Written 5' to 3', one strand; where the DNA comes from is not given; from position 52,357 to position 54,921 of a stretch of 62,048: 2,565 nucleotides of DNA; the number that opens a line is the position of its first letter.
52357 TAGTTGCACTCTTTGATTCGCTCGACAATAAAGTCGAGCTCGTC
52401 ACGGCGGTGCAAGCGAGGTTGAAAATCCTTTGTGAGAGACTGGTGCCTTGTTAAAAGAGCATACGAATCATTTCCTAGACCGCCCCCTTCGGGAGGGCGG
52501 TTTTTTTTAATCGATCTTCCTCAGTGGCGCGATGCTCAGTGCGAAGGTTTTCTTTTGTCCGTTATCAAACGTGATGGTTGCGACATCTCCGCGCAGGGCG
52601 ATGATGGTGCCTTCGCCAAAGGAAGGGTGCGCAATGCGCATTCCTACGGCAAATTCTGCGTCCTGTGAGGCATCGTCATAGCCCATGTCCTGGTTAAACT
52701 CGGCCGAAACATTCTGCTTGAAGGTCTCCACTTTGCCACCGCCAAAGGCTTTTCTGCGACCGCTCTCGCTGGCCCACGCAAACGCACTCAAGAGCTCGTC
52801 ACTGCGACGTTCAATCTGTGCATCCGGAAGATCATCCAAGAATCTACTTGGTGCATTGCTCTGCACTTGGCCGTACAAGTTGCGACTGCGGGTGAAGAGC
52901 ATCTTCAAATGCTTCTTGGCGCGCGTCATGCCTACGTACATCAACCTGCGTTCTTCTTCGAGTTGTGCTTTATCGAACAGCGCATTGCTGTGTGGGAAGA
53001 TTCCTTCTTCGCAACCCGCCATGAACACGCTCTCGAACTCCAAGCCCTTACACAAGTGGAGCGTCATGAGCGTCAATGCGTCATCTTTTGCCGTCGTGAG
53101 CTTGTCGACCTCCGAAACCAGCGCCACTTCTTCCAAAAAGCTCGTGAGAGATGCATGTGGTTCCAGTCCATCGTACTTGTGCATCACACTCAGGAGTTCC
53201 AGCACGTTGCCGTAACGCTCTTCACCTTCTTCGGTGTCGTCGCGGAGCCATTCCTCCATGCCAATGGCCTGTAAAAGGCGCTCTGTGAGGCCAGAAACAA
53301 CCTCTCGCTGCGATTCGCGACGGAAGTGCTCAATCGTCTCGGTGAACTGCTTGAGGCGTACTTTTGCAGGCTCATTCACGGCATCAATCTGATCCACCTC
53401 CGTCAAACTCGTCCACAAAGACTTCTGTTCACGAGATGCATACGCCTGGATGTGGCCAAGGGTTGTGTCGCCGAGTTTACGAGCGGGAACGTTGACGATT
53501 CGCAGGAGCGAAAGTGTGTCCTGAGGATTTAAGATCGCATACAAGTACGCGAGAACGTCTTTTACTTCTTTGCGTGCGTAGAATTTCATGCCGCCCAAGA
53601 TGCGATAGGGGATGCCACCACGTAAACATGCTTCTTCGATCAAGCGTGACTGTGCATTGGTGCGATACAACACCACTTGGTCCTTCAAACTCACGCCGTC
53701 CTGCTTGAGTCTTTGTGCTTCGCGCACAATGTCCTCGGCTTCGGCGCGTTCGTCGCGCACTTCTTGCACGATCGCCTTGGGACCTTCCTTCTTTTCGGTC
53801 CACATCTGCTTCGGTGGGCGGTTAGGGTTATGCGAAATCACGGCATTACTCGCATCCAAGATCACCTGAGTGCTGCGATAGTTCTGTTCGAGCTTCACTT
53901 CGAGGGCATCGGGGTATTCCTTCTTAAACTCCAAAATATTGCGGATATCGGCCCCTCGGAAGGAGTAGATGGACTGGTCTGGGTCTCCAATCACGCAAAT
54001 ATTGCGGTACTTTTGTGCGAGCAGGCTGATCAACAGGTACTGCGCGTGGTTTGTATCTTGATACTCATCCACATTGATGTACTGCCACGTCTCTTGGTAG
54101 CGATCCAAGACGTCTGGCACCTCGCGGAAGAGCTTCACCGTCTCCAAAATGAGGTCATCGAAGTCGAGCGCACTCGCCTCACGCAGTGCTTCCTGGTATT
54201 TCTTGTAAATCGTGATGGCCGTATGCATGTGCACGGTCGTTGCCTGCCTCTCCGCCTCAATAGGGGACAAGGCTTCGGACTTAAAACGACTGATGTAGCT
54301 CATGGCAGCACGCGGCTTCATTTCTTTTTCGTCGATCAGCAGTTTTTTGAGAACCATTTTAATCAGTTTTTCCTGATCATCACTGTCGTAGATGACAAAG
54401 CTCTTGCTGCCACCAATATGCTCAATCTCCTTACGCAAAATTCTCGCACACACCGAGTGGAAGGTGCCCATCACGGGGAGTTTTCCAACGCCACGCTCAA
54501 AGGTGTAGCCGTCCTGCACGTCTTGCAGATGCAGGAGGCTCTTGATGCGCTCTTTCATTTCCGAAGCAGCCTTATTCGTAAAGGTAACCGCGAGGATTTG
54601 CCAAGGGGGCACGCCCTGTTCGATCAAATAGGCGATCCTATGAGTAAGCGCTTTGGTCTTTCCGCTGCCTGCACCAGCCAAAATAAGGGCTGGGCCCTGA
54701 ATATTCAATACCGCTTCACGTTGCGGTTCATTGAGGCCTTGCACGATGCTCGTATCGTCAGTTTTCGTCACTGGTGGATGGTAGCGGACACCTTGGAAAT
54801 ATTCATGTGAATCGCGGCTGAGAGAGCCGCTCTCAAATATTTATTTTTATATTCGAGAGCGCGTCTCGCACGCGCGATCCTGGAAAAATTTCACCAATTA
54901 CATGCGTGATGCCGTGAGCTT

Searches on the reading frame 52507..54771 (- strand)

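Call 46: search_protein_families(library=pfam, proteins=[window:52507-54771:-], max_evalue=0.00001)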
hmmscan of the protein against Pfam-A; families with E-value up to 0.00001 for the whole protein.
window:52507-54771:- (754 aa): 6 families
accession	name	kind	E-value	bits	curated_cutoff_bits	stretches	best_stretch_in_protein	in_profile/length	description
PF00580.27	UvrD-helicase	-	3.3e-93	312.7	23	1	13-287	1-271/271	UvrD/REP helicase N-terminal domain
PF13361.12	UvrD_C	-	1e-72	245.9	25.6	1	292-627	1-348/350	UvrD-like helicase C-terminal domain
PF13245.12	AAA_19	-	6.4e-22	78.6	25.1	1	17-272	1-134/134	AAA domain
PF13538.12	UvrD_C_2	-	1.1e-07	32.1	27.4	1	567-622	3-49/52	UvrD-like helicase C-terminal domain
PF01443.25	Viral_helicase1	-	2.3e-06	28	21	0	555-624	166-226/228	Viral superfamily 1 RNA helicase core domain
PF13604.12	AAA_30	-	4.7e-06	26.9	27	0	13-76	2-66/191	AAA domain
